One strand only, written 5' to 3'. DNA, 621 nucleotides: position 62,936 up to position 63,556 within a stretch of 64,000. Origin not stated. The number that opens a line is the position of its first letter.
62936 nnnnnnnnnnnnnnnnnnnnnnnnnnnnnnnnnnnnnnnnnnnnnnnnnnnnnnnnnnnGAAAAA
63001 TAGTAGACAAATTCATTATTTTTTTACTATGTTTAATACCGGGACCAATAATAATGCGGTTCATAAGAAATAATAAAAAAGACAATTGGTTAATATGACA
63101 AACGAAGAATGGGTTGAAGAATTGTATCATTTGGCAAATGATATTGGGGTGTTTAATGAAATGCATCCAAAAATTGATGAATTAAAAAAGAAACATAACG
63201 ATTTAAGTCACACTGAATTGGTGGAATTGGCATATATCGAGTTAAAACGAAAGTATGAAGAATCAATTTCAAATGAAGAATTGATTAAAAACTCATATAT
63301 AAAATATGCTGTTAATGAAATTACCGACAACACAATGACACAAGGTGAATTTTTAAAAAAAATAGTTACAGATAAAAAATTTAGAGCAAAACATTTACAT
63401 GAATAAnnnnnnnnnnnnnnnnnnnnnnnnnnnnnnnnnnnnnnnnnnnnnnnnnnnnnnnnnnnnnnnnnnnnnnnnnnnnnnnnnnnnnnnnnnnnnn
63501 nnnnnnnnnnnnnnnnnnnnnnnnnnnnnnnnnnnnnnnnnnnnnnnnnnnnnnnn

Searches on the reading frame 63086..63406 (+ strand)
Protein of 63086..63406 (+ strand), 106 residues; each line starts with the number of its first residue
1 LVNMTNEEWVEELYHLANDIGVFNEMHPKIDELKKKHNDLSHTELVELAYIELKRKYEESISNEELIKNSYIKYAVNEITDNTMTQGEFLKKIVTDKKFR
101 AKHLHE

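Call 11: search_protein_families(library=pfam, proteins=[window:63086-63406:+], max_evalue=0.01)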
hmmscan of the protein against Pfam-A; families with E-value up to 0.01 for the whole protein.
window:63086-63406:+ (106 aa): 1 family
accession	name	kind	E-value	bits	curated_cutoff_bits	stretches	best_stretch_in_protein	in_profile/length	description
PF13874.11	Nup54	-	0.009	16.5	30.5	1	25-68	69-112/140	Nucleoporin complex subunit 54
